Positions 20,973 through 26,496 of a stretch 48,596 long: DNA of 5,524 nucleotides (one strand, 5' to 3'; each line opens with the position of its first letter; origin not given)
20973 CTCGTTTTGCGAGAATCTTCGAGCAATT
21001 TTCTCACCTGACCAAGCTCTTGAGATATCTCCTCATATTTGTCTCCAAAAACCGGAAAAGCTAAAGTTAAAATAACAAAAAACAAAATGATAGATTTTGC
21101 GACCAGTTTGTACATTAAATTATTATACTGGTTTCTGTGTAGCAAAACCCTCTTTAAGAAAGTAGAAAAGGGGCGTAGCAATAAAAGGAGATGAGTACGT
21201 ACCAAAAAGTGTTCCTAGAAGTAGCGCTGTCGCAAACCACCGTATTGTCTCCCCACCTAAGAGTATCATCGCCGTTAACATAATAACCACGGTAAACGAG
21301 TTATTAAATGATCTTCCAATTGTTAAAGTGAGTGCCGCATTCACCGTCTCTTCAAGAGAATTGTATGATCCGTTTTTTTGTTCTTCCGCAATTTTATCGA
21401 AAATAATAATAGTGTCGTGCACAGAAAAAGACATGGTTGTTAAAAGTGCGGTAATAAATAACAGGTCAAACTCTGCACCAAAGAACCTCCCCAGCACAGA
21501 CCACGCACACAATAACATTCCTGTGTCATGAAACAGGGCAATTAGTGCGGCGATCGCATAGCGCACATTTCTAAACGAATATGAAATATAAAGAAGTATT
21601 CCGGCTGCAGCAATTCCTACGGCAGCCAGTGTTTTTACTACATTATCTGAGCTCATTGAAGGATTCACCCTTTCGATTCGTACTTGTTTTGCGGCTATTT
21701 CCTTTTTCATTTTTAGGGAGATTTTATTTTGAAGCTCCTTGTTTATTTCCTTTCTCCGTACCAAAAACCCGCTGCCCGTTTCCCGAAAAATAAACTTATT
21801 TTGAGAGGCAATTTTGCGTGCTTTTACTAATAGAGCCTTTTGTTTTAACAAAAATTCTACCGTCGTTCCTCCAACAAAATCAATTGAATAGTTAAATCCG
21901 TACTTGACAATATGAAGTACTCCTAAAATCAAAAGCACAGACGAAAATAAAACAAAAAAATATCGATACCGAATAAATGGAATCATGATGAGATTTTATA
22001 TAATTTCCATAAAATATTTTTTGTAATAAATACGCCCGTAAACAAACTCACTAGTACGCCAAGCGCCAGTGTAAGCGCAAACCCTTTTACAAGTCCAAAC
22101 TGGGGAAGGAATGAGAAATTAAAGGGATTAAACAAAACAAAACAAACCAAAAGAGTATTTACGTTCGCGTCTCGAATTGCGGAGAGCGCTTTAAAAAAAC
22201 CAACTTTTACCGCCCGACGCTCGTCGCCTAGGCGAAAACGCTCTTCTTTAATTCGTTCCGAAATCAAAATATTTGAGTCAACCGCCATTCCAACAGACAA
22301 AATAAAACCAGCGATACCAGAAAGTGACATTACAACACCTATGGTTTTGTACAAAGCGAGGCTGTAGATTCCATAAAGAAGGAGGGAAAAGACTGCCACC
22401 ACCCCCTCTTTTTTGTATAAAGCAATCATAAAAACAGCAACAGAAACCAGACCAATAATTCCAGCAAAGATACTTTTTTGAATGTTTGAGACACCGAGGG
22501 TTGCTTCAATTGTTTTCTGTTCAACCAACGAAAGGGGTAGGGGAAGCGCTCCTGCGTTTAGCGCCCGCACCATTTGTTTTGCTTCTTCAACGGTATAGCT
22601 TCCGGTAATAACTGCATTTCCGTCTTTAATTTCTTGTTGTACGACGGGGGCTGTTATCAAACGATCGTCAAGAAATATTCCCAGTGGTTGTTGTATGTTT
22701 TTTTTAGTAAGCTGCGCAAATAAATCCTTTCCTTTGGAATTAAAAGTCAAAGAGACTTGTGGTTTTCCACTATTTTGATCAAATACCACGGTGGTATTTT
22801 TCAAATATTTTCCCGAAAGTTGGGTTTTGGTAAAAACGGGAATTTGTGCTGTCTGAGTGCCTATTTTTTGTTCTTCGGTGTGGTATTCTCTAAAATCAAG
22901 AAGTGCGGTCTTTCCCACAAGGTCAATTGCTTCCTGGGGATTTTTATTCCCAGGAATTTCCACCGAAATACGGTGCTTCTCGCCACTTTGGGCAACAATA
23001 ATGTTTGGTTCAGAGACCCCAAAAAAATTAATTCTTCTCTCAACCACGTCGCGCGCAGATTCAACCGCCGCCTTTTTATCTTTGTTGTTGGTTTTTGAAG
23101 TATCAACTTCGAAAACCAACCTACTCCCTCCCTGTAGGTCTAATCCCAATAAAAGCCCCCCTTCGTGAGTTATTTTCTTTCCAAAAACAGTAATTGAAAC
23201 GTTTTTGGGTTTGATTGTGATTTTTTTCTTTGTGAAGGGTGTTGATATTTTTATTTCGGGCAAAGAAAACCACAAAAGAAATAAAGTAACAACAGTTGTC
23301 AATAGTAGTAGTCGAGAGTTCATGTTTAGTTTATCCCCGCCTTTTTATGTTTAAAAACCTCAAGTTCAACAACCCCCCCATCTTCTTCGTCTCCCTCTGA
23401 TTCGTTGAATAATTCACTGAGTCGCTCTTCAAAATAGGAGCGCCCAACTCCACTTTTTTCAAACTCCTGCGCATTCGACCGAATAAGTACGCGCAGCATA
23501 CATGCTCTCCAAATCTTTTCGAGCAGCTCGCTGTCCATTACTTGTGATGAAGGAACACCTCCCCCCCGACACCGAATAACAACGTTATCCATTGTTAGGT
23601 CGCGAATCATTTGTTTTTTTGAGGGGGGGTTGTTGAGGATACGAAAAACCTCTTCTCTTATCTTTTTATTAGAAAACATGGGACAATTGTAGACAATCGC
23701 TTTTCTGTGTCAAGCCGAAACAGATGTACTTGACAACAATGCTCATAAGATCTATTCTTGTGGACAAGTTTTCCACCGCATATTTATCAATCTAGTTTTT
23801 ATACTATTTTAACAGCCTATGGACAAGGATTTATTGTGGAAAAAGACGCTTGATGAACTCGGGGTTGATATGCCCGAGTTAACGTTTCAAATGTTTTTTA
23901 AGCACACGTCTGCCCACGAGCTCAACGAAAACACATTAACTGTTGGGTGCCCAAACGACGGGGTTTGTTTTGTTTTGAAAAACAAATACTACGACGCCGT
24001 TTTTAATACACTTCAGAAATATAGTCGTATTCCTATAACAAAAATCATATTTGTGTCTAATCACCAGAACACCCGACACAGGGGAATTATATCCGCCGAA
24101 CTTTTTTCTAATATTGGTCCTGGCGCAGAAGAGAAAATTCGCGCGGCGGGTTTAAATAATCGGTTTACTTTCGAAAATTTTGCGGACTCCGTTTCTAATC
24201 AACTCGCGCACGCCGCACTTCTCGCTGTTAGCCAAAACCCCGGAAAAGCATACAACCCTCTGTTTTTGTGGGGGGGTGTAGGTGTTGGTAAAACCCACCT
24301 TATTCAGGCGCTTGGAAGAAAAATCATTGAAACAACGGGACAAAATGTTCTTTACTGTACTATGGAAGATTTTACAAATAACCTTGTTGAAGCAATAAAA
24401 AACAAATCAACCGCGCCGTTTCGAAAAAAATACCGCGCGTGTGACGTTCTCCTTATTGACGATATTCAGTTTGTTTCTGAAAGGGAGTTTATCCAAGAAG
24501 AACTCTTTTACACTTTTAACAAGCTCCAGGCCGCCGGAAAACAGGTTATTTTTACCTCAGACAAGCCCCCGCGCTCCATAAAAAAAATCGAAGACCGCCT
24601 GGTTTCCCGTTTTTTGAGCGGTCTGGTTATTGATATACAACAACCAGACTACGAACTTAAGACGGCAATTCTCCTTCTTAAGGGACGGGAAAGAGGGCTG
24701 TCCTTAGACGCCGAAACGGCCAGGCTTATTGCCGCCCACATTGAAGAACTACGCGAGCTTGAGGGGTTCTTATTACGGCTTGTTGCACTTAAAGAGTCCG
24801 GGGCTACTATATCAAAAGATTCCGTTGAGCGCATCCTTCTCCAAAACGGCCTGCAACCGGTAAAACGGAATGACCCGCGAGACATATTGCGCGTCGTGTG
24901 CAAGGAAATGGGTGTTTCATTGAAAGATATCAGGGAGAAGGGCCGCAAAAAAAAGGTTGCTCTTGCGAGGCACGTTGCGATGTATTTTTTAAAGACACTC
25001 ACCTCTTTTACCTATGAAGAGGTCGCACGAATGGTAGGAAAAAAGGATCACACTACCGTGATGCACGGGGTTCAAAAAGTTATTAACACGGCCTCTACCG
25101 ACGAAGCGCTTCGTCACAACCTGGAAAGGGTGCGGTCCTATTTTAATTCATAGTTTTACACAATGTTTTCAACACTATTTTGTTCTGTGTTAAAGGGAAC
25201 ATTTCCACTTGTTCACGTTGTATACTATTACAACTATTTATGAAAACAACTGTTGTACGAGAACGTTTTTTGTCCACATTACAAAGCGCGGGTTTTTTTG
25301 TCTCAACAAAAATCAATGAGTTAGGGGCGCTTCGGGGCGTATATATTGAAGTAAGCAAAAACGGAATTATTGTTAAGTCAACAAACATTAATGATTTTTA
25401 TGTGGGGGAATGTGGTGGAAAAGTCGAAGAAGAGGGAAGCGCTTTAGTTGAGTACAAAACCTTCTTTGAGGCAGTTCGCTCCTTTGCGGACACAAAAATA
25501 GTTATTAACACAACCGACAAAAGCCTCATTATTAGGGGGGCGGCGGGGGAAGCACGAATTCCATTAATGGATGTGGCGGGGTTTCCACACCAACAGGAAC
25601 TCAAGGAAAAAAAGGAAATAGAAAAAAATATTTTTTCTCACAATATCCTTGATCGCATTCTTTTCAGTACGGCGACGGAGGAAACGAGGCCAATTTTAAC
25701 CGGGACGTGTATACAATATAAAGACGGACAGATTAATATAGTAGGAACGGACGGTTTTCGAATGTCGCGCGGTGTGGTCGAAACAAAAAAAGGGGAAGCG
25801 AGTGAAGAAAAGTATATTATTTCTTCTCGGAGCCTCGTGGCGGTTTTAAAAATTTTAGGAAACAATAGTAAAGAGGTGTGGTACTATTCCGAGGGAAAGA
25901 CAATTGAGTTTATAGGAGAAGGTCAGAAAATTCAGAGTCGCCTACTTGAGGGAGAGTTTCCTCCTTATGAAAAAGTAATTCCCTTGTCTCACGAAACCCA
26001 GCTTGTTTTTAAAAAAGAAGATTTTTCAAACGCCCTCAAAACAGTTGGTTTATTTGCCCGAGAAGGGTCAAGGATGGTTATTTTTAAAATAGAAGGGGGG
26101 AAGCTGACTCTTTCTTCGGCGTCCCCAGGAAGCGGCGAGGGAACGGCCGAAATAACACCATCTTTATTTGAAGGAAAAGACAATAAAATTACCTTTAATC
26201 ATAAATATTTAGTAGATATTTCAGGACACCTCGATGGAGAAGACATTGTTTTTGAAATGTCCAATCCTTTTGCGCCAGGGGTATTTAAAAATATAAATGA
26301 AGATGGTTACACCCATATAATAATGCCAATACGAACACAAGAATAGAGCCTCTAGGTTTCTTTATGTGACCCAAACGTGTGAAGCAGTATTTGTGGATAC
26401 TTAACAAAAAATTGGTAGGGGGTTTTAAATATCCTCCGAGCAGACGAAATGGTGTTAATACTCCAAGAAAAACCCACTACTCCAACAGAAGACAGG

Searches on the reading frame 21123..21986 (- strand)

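Call 5: search_protein_families(library=pfam, proteins=[window:21123-21986:-], max_evalue=0.01)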
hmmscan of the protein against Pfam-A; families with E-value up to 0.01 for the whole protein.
window:21123-21986:- (287 aa): 2 families
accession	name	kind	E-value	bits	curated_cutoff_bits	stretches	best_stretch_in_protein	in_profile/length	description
PF02355.23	SecD_SecF_C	-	2.7e-41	141.5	20.5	1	95-279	10-188/189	Protein export membrane protein SecD/SecF, C-terminal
PF07549.19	Sec_GG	-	8.9e-06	25.5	20.3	1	27-50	4-27/28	SecD/SecF GG Motif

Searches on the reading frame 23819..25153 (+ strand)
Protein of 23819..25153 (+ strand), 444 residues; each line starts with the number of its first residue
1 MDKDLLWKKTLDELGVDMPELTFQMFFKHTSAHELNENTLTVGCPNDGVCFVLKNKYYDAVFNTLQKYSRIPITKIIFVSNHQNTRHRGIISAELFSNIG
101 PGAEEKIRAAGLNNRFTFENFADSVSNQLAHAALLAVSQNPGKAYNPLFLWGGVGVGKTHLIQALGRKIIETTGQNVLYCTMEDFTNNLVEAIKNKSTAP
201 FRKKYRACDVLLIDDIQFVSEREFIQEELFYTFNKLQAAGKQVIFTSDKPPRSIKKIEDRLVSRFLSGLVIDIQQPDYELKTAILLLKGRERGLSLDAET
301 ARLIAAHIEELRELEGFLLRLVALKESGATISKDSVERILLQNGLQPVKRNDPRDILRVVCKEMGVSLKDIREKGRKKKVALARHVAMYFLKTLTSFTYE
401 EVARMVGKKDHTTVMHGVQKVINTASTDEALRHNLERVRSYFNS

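Call 6: search_protein_families(library=pfam, proteins=[window:23819-25153:+], max_evalue=0.01)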
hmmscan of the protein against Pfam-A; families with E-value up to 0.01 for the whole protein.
window:23819-25153:+ (444 aa): 12 families
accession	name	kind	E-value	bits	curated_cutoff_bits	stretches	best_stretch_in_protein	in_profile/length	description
PF00308.24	Bac_DnaA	-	2.1e-59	200.8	23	1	112-272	1-162/162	Bacterial DnaA ATPAse domain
PF08299.17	Bac_DnaA_C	-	2e-24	85.8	31.5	1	354-421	2-69/69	Bacterial dnaA protein helix-turn-helix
PF01695.23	IstB_IS21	-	2.5e-10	40.7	24.1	1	105-250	51-195/238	IstB-like ATP binding protein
PF00004.35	AAA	-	2.5e-06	28.4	21.2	1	149-263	2-125/131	ATPase family associated with various cellular activities (AAA)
PF13401.12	AAA_22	-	1.3e-05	26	27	0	147-195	7-60/130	AAA domain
PF13173.12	AAA_14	-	4.6e-05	23.9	27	1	147-265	4-115/129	AAA domain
PF03969.22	AFG1_ATPase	-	0.00015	21.3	27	1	142-216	58-135/361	AFG1-like ATPase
PF06745.19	ATPase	-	0.00092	19.1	26.6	0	206-295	119-211/231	KaiC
PF13191.12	AAA_16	-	0.0026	18.7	32.6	1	143-207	24-96/167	AAA ATPase domain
PF07728.20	AAA_5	-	0.0034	17.8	22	0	147-217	1-76/139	AAA domain (dynein-related subfamily)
PF11638.13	DnaA_N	-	0.0035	17.5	24.6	1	6-61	3-59/65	DnaA N-terminal domain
PF01637.24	ATPase_2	-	0.0062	16.8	33.2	0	144-270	19-140/225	ATPase domain predominantly from Archaea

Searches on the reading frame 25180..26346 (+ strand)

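Call 6: search_protein_families(library=pfam, proteins=[window:25180-26346:+], max_evalue=0.01)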
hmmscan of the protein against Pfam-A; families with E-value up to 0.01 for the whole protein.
window:25180-26346:+ (388 aa): 4 families
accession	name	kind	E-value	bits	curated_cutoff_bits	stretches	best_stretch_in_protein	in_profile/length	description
PF02767.21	DNA_pol3_beta_2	-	3.6e-21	76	27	1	154-261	8-115/116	DNA polymerase III beta subunit, central domain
PF00712.24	DNA_pol3_beta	-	8.9e-20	71.5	24.4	2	21-137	1-118/120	DNA polymerase III beta subunit, N-terminal domain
PF02768.20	DNA_pol3_beta_3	-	1.2e-18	67.6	27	1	265-385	2-121/121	DNA polymerase III beta subunit, C-terminal domain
PF07873.16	YabP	-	0.0083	16.3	27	0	97-121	17-41/64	YabP family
